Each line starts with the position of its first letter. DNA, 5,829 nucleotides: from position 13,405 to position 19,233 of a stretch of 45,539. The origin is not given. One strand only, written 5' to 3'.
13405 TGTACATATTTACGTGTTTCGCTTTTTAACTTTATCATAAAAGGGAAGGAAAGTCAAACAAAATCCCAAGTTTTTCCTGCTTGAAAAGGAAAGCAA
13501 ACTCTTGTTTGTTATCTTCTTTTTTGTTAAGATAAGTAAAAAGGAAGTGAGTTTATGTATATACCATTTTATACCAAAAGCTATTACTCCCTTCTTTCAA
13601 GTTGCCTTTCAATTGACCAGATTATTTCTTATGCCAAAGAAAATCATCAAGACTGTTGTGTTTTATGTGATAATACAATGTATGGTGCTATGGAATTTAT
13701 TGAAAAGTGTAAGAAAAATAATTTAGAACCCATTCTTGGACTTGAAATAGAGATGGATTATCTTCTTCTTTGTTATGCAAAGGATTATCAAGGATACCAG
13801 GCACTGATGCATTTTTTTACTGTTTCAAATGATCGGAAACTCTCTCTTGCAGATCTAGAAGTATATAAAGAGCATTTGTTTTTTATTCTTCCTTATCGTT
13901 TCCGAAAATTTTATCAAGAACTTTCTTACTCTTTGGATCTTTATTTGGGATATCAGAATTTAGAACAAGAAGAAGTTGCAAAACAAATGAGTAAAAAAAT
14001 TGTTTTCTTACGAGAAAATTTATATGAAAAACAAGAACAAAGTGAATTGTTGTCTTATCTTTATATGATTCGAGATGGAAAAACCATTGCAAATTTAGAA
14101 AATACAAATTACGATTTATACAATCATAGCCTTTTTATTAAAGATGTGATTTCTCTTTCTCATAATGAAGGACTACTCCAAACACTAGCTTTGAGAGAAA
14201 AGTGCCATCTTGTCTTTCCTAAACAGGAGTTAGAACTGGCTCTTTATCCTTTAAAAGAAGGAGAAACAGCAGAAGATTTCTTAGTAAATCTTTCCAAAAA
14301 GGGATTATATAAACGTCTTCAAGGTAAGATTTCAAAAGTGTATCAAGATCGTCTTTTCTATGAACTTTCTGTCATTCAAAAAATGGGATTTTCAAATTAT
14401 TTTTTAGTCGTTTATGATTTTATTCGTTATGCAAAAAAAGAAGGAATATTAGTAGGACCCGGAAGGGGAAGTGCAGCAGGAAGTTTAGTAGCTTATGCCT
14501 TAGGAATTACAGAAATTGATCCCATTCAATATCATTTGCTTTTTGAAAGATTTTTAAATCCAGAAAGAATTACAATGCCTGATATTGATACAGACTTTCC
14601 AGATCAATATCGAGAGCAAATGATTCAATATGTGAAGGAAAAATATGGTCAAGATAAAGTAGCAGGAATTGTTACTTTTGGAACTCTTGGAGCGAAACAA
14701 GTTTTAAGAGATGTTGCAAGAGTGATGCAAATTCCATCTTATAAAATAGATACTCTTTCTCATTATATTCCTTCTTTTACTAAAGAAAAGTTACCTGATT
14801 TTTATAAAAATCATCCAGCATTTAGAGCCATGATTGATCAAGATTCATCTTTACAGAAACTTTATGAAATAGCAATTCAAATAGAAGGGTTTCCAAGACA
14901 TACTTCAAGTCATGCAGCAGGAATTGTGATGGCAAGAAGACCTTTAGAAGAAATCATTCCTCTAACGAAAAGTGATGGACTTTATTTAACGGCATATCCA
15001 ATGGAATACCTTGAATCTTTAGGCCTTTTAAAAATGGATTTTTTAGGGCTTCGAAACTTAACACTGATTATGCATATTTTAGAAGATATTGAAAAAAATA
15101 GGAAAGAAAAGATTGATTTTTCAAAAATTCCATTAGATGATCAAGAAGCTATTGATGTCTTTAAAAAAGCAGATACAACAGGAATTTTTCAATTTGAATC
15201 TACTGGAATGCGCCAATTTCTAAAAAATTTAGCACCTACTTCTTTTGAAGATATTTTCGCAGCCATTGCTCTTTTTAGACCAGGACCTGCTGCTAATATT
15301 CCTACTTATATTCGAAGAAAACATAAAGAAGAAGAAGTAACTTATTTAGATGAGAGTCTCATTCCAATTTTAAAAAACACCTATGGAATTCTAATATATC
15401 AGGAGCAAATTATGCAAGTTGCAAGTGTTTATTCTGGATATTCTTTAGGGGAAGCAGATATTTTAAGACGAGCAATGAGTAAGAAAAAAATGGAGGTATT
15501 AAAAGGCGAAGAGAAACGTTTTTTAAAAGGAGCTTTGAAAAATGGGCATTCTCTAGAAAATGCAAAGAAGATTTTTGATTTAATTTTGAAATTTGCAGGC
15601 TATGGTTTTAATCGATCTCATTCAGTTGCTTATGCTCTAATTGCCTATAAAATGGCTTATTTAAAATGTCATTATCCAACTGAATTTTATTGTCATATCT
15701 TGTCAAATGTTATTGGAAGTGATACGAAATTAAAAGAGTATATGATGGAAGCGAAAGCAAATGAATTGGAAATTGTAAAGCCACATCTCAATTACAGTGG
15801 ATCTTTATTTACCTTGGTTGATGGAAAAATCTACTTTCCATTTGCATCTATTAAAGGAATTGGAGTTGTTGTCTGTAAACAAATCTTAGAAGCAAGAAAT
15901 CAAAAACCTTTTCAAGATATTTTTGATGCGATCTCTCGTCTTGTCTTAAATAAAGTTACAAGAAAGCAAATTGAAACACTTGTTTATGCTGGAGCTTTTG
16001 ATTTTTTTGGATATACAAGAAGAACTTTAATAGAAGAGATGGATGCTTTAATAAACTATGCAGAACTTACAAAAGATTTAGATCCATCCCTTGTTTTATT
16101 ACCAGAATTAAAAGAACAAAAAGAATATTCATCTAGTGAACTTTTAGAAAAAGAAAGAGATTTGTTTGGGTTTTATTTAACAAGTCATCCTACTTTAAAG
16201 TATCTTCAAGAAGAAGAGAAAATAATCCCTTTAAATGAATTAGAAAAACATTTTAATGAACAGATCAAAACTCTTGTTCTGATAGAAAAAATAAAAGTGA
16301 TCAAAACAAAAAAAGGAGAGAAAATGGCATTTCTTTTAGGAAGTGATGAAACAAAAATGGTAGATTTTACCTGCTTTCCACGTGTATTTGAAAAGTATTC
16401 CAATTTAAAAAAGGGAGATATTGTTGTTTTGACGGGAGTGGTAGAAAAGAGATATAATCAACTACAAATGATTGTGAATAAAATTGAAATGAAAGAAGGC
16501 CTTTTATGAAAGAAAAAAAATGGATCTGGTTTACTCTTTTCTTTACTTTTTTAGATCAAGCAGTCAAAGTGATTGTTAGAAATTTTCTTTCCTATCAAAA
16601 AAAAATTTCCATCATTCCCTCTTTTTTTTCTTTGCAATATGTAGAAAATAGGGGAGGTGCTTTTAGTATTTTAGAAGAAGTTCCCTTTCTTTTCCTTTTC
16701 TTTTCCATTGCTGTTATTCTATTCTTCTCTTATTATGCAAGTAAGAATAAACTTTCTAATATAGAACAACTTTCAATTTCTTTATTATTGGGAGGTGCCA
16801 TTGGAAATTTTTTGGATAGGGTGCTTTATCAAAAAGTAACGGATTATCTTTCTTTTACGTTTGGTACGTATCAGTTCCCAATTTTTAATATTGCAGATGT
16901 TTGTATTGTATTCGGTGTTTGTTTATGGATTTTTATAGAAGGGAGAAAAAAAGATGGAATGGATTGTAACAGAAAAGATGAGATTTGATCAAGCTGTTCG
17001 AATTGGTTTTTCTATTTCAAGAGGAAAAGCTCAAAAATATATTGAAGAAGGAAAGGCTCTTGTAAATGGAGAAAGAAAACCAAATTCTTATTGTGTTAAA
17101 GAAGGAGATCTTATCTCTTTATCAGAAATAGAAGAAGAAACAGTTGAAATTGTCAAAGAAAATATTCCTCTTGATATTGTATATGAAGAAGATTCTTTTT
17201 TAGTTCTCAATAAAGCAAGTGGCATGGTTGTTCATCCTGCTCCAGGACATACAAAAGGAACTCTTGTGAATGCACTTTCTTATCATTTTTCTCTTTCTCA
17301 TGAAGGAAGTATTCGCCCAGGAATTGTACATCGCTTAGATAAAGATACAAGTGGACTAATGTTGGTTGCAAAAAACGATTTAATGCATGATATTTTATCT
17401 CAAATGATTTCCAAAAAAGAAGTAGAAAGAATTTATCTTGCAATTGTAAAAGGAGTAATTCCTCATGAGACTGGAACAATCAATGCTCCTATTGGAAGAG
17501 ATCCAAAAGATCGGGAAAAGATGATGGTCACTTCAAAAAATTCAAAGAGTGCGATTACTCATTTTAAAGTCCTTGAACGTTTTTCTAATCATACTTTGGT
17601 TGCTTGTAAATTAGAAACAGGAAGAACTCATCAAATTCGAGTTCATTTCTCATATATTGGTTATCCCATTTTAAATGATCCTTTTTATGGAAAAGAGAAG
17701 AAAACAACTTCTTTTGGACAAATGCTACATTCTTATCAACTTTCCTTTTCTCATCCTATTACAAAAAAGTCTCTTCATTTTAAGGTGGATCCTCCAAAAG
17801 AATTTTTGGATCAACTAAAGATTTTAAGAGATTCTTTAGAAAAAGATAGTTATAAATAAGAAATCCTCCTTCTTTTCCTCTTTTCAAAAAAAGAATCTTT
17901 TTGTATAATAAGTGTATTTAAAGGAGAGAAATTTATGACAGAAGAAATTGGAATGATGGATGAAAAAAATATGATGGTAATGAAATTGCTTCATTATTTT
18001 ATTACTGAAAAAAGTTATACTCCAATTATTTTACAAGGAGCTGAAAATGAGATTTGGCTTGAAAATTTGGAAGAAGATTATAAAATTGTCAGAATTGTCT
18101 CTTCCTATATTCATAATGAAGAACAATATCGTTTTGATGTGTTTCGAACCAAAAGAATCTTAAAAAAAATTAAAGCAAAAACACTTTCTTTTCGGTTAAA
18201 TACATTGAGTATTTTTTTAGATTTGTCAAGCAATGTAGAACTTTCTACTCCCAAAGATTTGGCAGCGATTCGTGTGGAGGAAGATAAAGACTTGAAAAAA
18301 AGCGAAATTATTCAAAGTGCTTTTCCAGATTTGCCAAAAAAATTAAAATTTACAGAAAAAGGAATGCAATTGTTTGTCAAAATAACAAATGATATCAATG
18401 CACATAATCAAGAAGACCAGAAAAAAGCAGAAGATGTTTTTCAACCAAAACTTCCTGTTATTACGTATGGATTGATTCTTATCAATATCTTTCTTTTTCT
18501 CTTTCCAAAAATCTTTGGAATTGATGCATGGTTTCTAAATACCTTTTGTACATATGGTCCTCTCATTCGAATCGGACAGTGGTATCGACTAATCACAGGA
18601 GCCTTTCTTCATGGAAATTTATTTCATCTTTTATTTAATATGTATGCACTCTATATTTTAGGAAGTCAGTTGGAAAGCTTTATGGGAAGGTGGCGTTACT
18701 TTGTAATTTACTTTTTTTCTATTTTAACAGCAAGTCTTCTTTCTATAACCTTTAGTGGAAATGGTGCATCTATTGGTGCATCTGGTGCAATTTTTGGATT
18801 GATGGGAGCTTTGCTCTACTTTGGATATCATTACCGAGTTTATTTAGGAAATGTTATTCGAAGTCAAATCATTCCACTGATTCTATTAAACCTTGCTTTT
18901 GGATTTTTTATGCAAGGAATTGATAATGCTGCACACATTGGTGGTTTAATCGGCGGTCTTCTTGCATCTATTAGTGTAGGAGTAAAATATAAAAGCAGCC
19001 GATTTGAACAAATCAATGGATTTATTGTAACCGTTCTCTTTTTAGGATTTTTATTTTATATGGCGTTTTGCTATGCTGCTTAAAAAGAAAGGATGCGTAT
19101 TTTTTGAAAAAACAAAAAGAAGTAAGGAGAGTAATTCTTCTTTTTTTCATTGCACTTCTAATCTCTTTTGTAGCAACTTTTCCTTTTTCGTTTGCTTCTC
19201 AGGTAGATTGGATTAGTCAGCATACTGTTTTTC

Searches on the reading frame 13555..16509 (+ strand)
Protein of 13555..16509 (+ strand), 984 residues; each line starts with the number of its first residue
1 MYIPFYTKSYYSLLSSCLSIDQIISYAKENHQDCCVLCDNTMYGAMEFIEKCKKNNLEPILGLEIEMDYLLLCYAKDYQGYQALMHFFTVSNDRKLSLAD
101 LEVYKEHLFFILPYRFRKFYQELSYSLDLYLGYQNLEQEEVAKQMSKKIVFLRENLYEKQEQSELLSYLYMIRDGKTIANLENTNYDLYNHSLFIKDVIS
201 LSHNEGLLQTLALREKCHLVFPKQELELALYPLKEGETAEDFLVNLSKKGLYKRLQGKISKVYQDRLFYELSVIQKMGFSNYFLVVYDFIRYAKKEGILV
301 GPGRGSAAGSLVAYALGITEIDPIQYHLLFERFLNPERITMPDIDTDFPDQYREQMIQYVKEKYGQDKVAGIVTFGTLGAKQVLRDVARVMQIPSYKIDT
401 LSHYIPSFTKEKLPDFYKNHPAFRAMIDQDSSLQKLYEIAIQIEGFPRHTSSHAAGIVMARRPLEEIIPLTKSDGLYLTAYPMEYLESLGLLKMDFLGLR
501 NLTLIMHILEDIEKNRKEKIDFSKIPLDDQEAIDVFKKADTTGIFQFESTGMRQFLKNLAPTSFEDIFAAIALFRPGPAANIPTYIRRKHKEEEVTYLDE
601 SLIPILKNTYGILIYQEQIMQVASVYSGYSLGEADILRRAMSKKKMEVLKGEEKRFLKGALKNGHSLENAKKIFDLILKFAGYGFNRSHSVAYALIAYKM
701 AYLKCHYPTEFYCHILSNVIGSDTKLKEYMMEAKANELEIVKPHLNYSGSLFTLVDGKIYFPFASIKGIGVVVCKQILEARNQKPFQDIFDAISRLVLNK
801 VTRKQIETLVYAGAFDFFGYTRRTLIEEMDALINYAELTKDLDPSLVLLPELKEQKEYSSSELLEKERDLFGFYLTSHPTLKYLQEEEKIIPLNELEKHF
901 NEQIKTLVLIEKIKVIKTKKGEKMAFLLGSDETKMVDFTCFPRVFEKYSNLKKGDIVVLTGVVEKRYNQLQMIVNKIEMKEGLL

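Call 9: search_protein_families(library=pfam, proteins=[window:13555-16509:+], max_evalue=0.001)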
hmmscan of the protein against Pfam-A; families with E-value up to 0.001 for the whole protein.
window:13555-16509:+ (984 aa): 5 families
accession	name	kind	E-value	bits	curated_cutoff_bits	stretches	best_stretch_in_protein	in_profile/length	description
PF07733.18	DNA_pol3_alpha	-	5.1e-99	331.5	23.9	1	242-498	2-260/260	Bacterial DNA polymerase III alpha NTPase domain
PF17657.6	DNA_pol3_finger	-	1.1e-63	213.9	22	1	501-664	1-166/166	Bacterial DNA polymerase III alpha subunit finger domain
PF14579.12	HHH_6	-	4.5e-23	81.7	25.6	1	738-825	2-90/90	Helix-hairpin-helix motif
PF01336.31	tRNA_anti-codon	-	2.3e-11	43.9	27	1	915-978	7-73/75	OB-fold nucleic acid binding domain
PF02811.25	PHP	-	3.4e-11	44.2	26.4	1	7-106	4-113/164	PHP domain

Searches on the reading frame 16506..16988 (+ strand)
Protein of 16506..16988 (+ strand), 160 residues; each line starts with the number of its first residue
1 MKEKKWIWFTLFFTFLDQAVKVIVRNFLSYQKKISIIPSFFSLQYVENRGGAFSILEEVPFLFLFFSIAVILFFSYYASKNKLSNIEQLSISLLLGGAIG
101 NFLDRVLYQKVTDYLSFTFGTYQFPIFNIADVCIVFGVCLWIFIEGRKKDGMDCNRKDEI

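Call 9: search_protein_families(library=pfam, proteins=[window:16506-16988:+], max_evalue=0.001)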
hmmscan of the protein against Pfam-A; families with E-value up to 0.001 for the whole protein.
window:16506-16988:+ (160 aa): 1 family
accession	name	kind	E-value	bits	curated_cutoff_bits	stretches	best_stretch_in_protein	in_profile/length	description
PF01252.23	Peptidase_A8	-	1.5e-38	132.6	25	1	11-143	3-138/142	Signal peptidase (SPase) II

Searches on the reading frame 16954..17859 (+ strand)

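Call 9: search_protein_families(library=pfam, proteins=[window:16954-17859:+], max_evalue=0.001)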
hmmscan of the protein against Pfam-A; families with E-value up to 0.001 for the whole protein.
window:16954-17859:+ (301 aa): 2 families
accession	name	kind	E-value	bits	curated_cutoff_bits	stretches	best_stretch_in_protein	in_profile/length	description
PF00849.27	PseudoU_synth_2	-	5.3e-39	134.3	26.8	1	82-233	2-151/152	RNA pseudouridylate synthase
PF01479.30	S4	-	2.5e-07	30.8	22.8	1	9-54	1-48/48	S4 domain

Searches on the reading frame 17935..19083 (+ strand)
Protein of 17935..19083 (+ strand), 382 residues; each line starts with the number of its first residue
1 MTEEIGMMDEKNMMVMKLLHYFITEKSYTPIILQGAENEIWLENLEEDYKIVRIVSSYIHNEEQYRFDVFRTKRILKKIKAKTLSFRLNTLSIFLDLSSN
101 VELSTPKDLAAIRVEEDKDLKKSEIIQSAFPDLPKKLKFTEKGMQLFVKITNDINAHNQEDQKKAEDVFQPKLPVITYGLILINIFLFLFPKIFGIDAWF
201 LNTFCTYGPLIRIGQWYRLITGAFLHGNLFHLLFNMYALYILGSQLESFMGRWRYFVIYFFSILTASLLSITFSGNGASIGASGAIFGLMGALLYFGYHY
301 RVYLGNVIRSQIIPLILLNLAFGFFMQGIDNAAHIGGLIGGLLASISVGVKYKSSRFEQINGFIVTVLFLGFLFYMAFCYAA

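Call 9: search_protein_families(library=pfam, proteins=[window:17935-19083:+], max_evalue=0.001)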
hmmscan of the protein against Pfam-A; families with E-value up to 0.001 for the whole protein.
window:17935-19083:+ (382 aa): 1 family
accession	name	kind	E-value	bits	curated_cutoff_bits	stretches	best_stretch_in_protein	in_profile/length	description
PF01694.28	Rhomboid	-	6.6e-37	127.3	22.6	1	214-346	2-138/143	Rhomboid domain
